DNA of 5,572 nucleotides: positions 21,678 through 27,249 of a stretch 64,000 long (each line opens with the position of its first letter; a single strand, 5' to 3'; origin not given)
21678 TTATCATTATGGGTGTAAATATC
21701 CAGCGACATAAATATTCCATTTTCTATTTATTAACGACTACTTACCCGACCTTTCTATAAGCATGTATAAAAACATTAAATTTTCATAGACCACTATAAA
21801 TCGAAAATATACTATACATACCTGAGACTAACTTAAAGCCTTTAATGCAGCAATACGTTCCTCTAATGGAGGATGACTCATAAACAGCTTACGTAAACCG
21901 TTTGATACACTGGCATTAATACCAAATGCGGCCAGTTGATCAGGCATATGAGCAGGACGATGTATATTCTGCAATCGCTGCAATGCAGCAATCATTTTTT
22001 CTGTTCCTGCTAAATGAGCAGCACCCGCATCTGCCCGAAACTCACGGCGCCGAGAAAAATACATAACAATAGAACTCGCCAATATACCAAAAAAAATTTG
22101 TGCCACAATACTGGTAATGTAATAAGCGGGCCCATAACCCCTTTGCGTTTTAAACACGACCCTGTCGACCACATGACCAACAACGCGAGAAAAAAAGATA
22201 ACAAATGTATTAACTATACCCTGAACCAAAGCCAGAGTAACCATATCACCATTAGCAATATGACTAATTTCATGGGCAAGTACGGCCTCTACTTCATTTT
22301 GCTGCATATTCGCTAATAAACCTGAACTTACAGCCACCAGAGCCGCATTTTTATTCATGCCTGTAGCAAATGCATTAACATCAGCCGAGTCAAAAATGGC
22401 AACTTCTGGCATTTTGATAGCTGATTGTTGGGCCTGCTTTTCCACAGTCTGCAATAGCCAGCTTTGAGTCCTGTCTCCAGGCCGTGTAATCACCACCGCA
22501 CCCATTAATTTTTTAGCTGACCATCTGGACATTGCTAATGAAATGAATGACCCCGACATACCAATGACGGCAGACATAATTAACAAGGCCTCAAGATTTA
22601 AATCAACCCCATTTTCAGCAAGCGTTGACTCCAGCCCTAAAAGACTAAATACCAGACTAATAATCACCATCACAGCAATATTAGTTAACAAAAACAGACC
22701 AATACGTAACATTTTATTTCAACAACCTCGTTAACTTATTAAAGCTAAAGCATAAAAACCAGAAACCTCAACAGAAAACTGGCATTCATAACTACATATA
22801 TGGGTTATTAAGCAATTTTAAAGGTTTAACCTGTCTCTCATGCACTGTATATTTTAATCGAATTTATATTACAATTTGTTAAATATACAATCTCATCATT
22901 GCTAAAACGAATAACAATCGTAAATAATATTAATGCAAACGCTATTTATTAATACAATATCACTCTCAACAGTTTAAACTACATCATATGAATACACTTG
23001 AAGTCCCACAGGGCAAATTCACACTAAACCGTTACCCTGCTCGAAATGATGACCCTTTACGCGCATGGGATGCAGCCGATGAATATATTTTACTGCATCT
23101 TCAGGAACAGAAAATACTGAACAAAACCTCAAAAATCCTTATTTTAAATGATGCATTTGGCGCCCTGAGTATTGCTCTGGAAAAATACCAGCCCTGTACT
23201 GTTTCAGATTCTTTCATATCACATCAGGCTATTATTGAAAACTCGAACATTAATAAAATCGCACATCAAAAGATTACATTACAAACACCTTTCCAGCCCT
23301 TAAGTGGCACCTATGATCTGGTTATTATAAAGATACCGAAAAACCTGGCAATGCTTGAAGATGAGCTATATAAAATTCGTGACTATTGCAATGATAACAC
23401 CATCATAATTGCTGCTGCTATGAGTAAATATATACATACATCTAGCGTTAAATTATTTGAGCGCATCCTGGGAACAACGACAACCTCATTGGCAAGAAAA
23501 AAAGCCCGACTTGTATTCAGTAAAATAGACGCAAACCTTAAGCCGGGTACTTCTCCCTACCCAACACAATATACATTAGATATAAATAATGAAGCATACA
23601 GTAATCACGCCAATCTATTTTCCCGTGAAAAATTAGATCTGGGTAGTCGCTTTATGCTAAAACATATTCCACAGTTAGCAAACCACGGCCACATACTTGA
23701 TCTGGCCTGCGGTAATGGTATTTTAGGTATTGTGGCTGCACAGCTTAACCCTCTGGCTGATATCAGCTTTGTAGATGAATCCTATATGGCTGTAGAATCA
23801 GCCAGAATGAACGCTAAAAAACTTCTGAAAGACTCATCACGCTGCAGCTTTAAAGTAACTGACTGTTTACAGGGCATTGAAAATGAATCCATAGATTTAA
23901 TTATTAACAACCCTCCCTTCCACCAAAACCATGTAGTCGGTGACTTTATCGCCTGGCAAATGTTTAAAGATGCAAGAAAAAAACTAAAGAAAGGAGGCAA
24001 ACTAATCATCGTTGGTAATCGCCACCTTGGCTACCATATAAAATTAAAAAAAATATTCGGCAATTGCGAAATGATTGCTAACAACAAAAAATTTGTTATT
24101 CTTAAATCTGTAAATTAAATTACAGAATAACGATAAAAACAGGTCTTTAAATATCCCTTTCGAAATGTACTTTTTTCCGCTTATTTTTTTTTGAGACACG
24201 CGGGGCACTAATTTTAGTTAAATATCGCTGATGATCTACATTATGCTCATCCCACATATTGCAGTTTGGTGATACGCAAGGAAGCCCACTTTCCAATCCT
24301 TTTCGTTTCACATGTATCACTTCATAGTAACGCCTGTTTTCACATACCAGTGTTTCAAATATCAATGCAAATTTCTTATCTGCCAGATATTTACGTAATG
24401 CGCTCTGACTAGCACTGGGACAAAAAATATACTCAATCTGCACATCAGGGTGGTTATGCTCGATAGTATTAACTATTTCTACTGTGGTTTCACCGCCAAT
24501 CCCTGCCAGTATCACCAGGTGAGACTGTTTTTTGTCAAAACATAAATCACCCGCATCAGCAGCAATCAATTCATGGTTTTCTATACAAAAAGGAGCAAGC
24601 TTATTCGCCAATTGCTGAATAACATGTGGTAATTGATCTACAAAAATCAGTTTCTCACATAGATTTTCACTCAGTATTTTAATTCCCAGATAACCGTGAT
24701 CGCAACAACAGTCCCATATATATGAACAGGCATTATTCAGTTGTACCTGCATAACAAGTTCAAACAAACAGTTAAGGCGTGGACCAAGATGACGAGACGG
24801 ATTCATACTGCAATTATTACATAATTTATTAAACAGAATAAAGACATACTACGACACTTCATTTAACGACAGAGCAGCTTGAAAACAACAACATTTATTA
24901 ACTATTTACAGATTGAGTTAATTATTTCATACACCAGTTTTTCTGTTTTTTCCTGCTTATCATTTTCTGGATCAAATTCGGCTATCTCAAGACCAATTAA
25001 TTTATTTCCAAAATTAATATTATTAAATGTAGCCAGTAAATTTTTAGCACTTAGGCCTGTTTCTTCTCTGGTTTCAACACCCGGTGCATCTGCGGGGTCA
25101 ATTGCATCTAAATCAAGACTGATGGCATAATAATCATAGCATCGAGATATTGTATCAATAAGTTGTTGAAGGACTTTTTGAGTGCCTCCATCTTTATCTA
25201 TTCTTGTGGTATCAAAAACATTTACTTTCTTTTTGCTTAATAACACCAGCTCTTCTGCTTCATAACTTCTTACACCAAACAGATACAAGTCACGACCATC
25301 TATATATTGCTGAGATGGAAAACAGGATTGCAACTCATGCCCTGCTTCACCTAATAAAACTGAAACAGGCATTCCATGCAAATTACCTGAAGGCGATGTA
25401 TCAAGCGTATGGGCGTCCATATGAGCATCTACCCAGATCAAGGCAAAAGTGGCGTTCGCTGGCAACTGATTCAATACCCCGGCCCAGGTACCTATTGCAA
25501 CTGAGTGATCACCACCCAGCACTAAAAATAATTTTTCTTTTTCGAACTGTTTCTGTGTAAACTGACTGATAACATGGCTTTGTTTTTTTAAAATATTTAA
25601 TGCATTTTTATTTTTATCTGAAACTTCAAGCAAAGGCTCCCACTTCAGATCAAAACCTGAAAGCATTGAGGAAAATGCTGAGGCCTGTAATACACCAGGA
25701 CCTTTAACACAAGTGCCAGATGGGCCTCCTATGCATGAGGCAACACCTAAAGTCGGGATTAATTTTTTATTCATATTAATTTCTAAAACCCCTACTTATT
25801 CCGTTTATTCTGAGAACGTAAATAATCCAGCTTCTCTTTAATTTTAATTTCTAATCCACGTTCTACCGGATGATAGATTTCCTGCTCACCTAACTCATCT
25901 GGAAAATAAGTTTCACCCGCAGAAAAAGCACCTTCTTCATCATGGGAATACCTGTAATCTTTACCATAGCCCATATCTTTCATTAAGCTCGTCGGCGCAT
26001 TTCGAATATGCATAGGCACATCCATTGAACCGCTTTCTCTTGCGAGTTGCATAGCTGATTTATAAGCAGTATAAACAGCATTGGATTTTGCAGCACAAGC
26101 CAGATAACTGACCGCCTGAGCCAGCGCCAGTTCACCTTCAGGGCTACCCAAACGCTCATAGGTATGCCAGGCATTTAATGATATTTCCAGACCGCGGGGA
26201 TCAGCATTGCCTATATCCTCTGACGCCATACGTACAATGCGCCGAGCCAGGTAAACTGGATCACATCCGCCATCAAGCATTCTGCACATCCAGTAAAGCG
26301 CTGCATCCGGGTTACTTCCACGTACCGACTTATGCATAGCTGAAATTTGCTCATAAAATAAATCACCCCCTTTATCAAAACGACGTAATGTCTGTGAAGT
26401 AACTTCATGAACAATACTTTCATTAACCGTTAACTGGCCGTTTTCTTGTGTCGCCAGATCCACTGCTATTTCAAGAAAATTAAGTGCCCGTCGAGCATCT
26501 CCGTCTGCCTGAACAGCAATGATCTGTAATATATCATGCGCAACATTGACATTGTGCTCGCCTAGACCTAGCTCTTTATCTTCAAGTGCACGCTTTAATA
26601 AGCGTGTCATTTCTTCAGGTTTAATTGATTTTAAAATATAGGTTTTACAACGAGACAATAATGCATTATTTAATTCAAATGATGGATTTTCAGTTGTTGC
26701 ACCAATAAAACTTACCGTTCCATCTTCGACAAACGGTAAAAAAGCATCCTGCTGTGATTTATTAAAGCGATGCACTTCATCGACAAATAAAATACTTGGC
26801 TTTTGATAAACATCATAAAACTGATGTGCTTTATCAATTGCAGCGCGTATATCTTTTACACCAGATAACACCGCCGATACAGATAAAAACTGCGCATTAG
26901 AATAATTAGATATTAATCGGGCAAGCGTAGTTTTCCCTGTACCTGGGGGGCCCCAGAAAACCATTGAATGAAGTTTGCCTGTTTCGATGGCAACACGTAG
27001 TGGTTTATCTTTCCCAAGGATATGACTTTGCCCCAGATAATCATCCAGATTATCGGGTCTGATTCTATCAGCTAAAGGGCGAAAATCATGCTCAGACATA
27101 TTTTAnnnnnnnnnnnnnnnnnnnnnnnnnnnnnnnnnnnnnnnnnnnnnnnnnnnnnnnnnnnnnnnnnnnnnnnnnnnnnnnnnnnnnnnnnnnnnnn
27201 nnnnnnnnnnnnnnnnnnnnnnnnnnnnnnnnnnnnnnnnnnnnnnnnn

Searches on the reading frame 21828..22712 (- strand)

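Call 34: search_protein_families(library=pfam, proteins=[window:21828-22712:-], max_evalue=0.00001)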
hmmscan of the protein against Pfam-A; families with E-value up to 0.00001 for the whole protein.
window:21828-22712:- (294 aa): 2 families
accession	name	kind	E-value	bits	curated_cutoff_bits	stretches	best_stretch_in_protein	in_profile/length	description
PF01435.24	Peptidase_M48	-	7.3e-38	130.7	20.3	1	81-292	2-184/186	Peptidase family M48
PF05569.17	Peptidase_M56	-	6.7e-06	25.9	31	0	49-166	104-218/296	BlaR1 peptidase M56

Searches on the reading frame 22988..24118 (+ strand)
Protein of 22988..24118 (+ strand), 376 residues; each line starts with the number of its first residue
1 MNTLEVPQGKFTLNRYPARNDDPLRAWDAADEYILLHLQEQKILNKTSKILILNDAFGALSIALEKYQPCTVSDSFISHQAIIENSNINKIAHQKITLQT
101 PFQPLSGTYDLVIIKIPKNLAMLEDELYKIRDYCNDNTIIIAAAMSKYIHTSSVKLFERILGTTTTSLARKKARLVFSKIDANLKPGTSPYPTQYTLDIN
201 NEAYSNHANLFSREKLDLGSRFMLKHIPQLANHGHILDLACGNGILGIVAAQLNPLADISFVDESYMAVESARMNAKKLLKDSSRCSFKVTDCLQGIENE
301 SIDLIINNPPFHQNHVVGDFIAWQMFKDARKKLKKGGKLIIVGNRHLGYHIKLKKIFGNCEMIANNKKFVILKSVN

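Call 34: search_protein_families(library=pfam, proteins=[window:22988-24118:+], max_evalue=0.00001)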
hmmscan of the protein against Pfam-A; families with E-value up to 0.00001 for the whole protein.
window:22988-24118:+ (376 aa): 5 families
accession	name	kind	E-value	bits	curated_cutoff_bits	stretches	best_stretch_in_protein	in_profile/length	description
PF05175.20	MTS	-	1.3e-53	181.5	23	1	206-373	6-170/170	Methyltransferase small domain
PF13847.12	Methyltransf_31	-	6.4e-12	45.8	27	1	233-344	4-112/145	Methyltransferase domain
PF06325.19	PrmA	-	1.5e-08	34.9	22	1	233-343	162-260/296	Ribosomal protein L11 methyltransferase (PrmA)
PF13649.12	Methyltransf_25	-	1.4e-07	32.5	27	1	236-337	1-97/97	Methyltransferase domain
PF08242.18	Methyltransf_12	-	5.1e-06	27.6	30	0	237-339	1-98/98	Methyltransferase domain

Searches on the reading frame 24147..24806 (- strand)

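Call 34: search_protein_families(library=pfam, proteins=[window:24147-24806:-], max_evalue=0.00001)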
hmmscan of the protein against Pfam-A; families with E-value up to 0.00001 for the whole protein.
window:24147-24806:- (219 aa): 2 families
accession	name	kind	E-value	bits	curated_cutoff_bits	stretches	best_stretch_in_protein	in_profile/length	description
PF12847.13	Methyltransf_18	-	1e-24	87.7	27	1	21-164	9-151/151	Methyltransferase domain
PF04816.18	TrmK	-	5.3e-15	55.9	27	1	31-169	2-140/205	tRNA (adenine(22)-N(1))-methyltransferase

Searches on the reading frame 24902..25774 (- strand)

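Call 34: search_protein_families(library=pfam, proteins=[window:24902-25774:-], max_evalue=0.00001)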
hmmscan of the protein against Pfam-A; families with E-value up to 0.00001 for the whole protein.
window:24902-25774:- (290 aa): 1 family
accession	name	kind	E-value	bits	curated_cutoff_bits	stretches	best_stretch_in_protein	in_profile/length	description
PF00491.26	Arginase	-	5e-48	164.4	22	1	50-288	52-277/280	Arginase family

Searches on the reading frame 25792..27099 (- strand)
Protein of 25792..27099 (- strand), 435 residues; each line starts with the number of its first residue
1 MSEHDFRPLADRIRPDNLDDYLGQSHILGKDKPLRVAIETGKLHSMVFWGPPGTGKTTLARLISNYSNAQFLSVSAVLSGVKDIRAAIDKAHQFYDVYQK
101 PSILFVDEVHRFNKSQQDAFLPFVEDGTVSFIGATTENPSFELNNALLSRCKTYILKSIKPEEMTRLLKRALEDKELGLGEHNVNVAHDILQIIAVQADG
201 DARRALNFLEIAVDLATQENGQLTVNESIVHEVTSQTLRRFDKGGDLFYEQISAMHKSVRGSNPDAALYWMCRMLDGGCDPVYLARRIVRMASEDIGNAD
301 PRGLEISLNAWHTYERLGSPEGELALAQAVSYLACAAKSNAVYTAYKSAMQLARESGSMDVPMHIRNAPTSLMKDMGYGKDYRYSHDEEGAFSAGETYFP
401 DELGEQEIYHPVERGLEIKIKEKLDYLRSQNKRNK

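Call 34: search_protein_families(library=pfam, proteins=[window:25792-27099:-], max_evalue=0.00001)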
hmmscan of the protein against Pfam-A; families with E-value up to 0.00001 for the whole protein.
window:25792-27099:- (435 aa): 6 families
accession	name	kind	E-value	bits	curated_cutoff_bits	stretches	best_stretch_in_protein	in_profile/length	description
PF12002.13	MgsA_C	-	1.4e-64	217.4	27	1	261-427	1-166/167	MgsA AAA+ ATPase C terminal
PF16193.11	AAA_assoc_2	-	1.1e-23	83.7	34.3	1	181-260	2-81/81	AAA C-terminal domain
PF00004.35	AAA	-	3.9e-18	66.6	21.2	1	46-156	1-128/131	ATPase family associated with various cellular activities (AAA)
PF05496.18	RuvB_N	-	2.5e-14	53.8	27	1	13-132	1-116/159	Holliday junction DNA helicase RuvB P-loop domain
PF07728.20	AAA_5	-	2.9e-06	27.8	22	0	46-135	2-101/139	AAA domain (dynein-related subfamily)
PF01078.27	Mg_chelatase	-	3.1e-06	27.2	20.3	0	34-80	15-63/207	Magnesium chelatase, subunit ChlI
